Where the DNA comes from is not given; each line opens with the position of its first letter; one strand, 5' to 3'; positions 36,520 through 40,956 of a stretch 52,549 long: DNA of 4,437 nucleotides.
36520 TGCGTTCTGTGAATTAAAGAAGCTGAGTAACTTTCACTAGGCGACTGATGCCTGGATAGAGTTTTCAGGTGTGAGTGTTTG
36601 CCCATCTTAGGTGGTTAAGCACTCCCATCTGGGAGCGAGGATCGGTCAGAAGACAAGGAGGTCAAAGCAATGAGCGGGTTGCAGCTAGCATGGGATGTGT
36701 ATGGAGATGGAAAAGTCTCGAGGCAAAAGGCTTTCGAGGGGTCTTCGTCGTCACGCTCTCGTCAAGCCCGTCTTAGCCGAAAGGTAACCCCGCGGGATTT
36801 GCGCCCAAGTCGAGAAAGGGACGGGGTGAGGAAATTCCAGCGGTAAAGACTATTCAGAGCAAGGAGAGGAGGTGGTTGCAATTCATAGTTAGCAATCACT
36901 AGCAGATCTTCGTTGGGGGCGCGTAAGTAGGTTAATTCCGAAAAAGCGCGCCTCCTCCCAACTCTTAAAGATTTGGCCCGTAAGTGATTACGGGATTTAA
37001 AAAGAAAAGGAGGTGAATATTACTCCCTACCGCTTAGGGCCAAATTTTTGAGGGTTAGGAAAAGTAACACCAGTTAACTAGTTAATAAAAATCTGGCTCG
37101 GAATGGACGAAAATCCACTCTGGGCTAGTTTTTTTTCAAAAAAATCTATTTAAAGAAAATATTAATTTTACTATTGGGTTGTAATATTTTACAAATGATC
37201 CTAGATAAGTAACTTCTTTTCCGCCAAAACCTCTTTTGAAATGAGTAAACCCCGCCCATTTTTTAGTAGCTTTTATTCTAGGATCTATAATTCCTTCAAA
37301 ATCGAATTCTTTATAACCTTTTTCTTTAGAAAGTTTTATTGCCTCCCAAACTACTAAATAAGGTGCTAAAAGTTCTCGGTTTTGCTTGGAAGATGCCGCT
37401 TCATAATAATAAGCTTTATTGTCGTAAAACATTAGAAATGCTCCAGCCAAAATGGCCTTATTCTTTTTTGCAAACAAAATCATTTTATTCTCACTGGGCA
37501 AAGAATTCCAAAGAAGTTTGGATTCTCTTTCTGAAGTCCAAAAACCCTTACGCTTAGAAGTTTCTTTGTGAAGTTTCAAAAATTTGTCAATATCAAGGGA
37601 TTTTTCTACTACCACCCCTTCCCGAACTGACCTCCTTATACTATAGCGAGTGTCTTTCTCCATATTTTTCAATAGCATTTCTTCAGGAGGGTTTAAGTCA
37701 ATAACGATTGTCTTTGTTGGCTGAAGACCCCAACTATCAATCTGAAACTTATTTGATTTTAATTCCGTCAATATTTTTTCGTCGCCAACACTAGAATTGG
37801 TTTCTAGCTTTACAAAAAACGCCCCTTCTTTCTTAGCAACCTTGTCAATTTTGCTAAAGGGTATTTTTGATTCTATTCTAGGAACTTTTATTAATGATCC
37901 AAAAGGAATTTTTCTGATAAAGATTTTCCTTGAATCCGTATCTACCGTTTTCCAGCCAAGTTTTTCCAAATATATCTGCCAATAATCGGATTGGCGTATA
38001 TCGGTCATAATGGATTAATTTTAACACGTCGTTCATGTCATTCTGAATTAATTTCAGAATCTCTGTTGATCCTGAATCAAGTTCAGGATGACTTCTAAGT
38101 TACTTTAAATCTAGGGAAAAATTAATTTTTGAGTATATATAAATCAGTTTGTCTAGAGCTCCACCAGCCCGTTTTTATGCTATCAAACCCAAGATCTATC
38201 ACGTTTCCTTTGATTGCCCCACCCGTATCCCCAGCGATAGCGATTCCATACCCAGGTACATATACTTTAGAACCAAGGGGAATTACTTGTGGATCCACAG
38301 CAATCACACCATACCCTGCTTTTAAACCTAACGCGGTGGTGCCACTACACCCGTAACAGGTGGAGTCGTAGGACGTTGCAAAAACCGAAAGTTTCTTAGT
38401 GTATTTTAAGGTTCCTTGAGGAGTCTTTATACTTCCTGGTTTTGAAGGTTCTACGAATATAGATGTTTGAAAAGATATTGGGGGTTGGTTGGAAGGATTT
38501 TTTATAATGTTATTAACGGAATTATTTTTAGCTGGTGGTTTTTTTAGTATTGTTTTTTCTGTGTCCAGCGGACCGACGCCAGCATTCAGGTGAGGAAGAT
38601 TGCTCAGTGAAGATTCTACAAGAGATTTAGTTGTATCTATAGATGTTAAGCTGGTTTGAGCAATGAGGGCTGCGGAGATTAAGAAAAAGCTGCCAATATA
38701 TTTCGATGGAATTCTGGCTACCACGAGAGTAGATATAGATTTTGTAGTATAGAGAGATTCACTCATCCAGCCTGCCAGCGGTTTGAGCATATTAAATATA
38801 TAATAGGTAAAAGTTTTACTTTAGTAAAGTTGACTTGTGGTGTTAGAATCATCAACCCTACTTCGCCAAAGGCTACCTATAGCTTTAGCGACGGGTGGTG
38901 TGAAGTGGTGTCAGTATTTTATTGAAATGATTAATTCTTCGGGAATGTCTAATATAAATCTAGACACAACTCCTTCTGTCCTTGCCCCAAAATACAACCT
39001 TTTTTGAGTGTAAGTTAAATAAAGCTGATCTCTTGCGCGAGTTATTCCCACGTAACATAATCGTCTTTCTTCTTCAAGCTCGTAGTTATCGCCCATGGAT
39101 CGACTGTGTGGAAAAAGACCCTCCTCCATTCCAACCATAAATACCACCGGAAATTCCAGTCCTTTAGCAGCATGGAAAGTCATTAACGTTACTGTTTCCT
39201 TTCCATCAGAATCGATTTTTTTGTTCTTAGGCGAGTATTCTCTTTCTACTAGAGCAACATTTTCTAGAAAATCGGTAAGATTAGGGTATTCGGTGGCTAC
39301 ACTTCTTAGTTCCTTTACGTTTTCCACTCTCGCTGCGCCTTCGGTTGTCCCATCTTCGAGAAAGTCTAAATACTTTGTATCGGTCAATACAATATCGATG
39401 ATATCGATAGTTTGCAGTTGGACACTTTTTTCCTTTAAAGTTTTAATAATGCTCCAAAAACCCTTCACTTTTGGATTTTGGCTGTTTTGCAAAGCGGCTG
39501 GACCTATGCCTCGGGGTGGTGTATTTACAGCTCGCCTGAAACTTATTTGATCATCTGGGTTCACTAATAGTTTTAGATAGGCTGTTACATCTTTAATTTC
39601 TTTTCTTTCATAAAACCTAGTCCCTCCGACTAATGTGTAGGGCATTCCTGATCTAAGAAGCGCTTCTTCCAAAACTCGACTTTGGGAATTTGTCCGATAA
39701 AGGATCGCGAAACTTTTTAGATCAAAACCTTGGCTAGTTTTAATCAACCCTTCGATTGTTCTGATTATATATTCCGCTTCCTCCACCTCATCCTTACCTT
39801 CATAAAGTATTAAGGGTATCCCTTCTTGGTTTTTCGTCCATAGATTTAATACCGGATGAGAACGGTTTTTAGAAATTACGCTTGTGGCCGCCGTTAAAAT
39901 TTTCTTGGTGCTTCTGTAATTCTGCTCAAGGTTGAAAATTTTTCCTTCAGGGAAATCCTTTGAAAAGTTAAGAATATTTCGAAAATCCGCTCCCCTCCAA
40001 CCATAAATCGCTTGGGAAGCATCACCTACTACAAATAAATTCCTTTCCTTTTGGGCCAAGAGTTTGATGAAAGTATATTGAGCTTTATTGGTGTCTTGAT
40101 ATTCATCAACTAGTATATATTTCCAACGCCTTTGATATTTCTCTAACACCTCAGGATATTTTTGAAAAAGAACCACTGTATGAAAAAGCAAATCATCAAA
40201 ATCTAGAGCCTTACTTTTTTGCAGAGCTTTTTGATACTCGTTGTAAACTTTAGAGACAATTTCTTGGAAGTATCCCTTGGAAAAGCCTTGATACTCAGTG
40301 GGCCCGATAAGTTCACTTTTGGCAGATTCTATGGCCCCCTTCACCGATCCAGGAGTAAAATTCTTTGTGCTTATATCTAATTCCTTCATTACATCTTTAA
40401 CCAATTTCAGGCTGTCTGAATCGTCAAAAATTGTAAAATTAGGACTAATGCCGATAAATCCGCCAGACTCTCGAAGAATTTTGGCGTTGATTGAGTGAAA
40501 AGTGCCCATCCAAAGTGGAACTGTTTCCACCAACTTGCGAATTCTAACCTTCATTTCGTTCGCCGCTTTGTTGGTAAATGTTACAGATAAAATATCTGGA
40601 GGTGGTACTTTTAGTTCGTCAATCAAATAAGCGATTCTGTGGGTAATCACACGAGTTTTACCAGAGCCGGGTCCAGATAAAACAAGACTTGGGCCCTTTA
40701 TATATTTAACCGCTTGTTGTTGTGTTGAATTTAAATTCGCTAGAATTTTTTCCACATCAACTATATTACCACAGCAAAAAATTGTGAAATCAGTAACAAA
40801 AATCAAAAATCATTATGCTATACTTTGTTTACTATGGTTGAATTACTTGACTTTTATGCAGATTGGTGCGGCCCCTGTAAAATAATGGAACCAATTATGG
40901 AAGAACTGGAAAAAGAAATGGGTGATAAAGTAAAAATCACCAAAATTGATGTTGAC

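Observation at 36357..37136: Island E: ~745-nt highly structured transcript of unknown class with SD/anti-SD-like elements and a 58-codon Arg-rich ORF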

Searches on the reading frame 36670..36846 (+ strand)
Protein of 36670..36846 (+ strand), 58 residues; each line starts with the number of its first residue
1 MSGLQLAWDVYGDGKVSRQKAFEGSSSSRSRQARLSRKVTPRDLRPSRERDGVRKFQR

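Call 16: search_protein_families(library=pfam, proteins=[window:36670-36846:+], max_evalue=0.01)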
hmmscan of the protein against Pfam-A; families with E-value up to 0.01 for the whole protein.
window:36670-36846:+ (58 aa): 0 families

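Call 18: find_encoding_contigs(protein=window:36670-36846:+, flank=10000, max_places=10)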
Protein window:36670-36846:+ (58 aa): no gene with exactly this product is on record in the collection.

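Call 34: find_homologous_proteins(query=window:36670-36846:+, max_evalue=1)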
Query window:36670-36846:+: no candidate shares three 5-residue words with the query. No homologue found.

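Call 41: search_protein_representatives(protein=window:36670-36846:+)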
Query: 58 residues. Proteins with E-value up to 0.001 (for the whole library): 6; up to 1e-10: 0; up to 1e-30: 0. The best 6 are listed.
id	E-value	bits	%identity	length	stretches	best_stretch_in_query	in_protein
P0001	1.7e-08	50.3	57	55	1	2-50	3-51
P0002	7.2e-08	48.3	44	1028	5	2-33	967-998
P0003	4.4e-07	45.9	62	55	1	1-50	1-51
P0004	4.0e-06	42.9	52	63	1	2-57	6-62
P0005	1.1e-05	41.5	38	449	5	6-37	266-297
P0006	5.8e-04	36.2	41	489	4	5-31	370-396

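Call 44: find_homologous_proteins(query=A4, max_evalue=0.01)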
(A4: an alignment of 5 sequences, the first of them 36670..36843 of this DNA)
Query A4 (5 sequences) (58 aa, profile of the alignment): 4 proteins with E <= 0.01 among 23 candidates.
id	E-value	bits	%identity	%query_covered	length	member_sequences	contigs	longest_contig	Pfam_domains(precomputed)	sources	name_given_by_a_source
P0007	1.3e-25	107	47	74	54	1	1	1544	-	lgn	-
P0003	4.0e-25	106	66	79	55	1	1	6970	-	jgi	-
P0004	1.0e-23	101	51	97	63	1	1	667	-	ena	-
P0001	2.0e-23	100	61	79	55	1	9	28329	-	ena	-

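Call 45: find_encoding_contigs(protein=P0001, flank=5000, max_places=6)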
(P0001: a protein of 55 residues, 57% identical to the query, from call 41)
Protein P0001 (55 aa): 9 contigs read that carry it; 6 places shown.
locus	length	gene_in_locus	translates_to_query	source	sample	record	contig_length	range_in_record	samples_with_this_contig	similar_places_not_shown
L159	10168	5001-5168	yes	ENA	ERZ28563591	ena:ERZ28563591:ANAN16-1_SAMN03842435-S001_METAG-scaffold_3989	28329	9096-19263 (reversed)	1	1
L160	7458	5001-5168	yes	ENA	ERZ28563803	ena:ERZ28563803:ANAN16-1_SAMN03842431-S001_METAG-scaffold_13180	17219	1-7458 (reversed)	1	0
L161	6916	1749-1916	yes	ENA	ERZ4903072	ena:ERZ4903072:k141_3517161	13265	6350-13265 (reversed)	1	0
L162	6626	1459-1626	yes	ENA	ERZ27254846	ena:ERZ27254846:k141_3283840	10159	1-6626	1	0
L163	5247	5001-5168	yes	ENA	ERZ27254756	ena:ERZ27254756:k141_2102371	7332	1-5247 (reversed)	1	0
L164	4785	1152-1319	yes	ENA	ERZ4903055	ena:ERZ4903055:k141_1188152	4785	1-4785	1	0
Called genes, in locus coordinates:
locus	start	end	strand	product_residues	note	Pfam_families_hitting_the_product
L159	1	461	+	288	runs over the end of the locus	PF01734:Patatin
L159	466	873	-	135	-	PF08570:DUF1761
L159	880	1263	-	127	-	PF08327:AHSA1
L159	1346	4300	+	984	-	PF00580:UvrD-helicase, PF13245:AAA_19, PF13604:AAA_30 (faint), PF13361:UvrD_C, PF13538:UvrD_C_2 (faint), PF12705:PDDEXK_1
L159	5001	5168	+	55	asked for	-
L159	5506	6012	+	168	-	-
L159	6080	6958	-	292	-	PF02388:FemAB, PF13480:Acetyltransf_6, PF02388:FemAB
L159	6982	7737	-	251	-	PF07501:G5, PF06725:3D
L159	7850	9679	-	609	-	PF00580:UvrD-helicase, PF01443:Viral_helicase1 (faint), PF13245:AAA_19, PF13361:UvrD_C, PF13538:UvrD_C_2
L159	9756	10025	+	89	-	PF00085:Thioredoxin, PF13905:Thioredoxin_8 (faint), PF14595:Thioredoxin_9 (weak), PF13098:Thioredoxin_2 (weak)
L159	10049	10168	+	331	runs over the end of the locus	PF00162:PGK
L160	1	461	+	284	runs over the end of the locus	PF01734:Patatin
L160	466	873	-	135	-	PF08570:DUF1761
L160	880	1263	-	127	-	PF08327:AHSA1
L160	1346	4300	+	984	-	PF00580:UvrD-helicase, PF13245:AAA_19, PF13604:AAA_30 (faint), PF13361:UvrD_C, PF13538:UvrD_C_2 (faint), PF12705:PDDEXK_1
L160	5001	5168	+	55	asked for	-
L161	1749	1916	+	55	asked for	-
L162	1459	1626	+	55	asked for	-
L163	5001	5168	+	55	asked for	-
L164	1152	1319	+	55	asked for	-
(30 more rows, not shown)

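Call 46: find_encoding_contigs(protein=P0003, flank=5000, max_places=4)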
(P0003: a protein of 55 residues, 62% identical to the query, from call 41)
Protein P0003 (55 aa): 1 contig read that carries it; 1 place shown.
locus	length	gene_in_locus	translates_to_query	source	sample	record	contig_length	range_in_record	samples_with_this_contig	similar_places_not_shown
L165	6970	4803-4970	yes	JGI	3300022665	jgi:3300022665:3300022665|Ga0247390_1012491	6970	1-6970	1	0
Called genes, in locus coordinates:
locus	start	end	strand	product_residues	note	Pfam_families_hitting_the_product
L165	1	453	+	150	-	?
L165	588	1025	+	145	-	-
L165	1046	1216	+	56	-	-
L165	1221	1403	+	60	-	-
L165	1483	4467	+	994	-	PF00580:UvrD-helicase, PF01443:Viral_helicase1 (faint), PF13245:AAA_19, PF13604:AAA_30 (faint), PF13361:UvrD_C, PF13538:UvrD_C_2 (faint), PF12705:PDDEXK_1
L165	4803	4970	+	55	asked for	-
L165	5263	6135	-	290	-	PF02388:FemAB (weak), PF13480:Acetyltransf_6 (faint), PF02388:FemAB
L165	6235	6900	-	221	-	PF06725:3D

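Call 48: find_encoding_contigs(protein=P0004, flank=3000, max_places=4)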
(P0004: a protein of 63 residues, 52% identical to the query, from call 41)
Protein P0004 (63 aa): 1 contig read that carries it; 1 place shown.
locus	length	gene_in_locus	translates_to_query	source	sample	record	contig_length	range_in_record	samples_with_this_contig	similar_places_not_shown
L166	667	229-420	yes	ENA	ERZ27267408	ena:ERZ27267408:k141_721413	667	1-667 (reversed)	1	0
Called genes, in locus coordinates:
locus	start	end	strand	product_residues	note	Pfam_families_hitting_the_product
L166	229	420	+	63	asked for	-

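Call 49: find_encoding_contigs(protein=P0007, flank=3000, max_places=4)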
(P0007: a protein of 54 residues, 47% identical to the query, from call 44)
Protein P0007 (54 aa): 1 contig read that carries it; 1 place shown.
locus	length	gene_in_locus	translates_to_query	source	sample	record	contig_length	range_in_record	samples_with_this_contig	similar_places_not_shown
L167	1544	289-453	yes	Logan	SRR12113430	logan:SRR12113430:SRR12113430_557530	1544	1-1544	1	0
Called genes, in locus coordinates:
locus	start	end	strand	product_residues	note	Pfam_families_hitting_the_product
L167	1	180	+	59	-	?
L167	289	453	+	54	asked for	-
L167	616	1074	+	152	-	-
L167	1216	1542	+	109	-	?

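Call 58: search_protein_families(library=pfam, proteins=[L159:5506-6012:+, L159:4445-4660:+, L167:616-1074:+], max_evalue=0.01)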
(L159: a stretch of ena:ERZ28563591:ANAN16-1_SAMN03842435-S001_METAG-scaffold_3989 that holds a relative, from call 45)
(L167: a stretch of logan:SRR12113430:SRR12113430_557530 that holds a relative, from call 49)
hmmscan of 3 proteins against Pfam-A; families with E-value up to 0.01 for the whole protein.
L159:5506-6012:+ (168 aa): 0 families

L159:4445-4660:+ (71 aa): 0 families

L167:616-1074:+ (152 aa): 1 family
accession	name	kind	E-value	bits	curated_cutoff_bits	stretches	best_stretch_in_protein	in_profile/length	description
PF04256.18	DUF434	-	0.0074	16.4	27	0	64-88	24-48/56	Protein of unknown function (DUF434)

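Call 59: search_protein_families(library=phrogs, proteins=[window:36670-36846:+, L159:5506-6012:+, L167:616-1074:+], max_evalue=0.01)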
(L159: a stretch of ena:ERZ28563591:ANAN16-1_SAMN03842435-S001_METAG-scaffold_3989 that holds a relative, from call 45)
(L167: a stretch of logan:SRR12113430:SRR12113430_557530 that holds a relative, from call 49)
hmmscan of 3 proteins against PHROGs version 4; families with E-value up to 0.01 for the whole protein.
window:36670-36846:+ (58 aa): 0 families

L159:5506-6012:+ (168 aa): 0 families

L167:616-1074:+ (152 aa): 0 families

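Call 67: search_solved_structures(query=A8, max_evalue=10)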
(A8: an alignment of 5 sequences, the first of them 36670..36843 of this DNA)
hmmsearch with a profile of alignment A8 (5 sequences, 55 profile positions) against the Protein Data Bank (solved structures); distinct sequences matched with E-value up to 10: 1.
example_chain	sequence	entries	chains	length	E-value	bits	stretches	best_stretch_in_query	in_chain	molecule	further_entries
7pwg_b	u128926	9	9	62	0.13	15.8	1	21-51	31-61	60S ribosomal protein L29 | Ribosomal protein L29 | 60S ribosomal protein eL29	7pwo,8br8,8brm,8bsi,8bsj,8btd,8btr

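Call 69: predict_structure(alignment_id=A8)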
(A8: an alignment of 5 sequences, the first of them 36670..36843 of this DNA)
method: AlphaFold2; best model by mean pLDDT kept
length: 58 residues; sequences in the alignment: 5
mean_pLDDT: 57.7   pTM: 0.21
mean pLDDT of the five models: 57.7, 56.6, 56.0, 55.8, 55.2
residues with pLDDT >= 90: 0; 70-90: 0; 50-70: 56; < 50: 2
segments of 3 or more residues with pLDDT < 50: none
pLDDT, mean of each block of 10 residues (from residue 1): 58 55 56 61 60 56
secondary structure, 60 per line:
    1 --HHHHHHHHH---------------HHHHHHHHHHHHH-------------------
elements in order: H3-11 H27-39

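Call 90: search_protein_families(library=padloc, proteins=[window:36670-36846:+, L159:5506-6012:+], max_evalue=0.01)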
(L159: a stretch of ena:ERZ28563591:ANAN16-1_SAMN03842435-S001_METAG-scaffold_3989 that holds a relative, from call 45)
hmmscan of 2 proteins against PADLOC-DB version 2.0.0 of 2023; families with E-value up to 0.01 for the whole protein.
window:36670-36846:+ (58 aa): 0 families

L159:5506-6012:+ (168 aa): 0 families

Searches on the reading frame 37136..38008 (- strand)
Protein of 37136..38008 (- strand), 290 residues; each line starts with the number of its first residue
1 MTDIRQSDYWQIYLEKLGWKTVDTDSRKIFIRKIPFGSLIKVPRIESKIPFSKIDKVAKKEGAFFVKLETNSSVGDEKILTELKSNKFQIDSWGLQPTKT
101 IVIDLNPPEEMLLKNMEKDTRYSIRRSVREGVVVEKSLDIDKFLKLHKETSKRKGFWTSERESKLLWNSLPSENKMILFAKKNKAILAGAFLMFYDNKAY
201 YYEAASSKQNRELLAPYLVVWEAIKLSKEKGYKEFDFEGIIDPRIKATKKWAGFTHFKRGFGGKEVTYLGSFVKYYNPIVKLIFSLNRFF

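Call 16: search_protein_families(library=pfam, proteins=[window:37136-38008:-], max_evalue=0.01)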
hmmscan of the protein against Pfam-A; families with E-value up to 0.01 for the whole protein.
window:37136-38008:- (290 aa): 2 families
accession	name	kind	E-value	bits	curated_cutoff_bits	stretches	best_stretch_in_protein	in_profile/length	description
PF02388.22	FemAB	-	8.2e-23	81.3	24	2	178-279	299-396/406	FemAB family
PF13480.13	Acetyltransf_6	-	5.4e-07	30.3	22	1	117-238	4-135/143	Acetyltransferase (GNAT) domain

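Call 21: find_encoding_contigs(protein=window:37136-38008:-, flank=6000, max_places=10)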
Protein window:37136-38008:- (290 aa): no gene with exactly this product is on record in the collection.

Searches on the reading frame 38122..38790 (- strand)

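Call 16: search_protein_families(library=pfam, proteins=[window:38122-38790:-], max_evalue=0.01)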
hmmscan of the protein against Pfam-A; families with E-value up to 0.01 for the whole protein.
window:38122-38790:- (222 aa): 1 family
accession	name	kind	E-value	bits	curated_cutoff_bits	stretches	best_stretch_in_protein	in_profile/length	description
PF06725.17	3D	-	1.3e-15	57.8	23.8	1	162-203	2-50/72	3D domain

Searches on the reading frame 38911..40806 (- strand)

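Call 16: search_protein_families(library=pfam, proteins=[window:38911-40806:-], max_evalue=0.01)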
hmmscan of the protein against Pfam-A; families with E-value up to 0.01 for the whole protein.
window:38911-40806:- (631 aa): 8 families
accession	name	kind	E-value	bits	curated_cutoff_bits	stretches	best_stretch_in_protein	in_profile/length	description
PF00580.27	UvrD-helicase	-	2.5e-90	303.3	23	1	25-286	1-271/271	UvrD/REP helicase N-terminal domain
PF13361.12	UvrD_C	-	2.7e-72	244.5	25.6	2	292-442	2-150/350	UvrD-like helicase C-terminal domain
PF13245.12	AAA_19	-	3.7e-22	79.4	25.1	1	29-269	1-132/134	AAA domain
PF13538.12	UvrD_C_2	-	2.6e-10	40.4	27.4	1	539-598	2-52/52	UvrD-like helicase C-terminal domain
PF01443.25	Viral_helicase1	-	2.6e-06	27.9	21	0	541-597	179-226/228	Viral superfamily 1 RNA helicase core domain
PF13604.12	AAA_30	-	0.00011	22.5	27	0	25-100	2-77/191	AAA domain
PF13086.12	AAA_11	-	0.00012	22.4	27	1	25-91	2-74/257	AAA domain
PF13173.12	AAA_14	-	0.0077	16.7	27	0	193-266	25-100/129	AAA domain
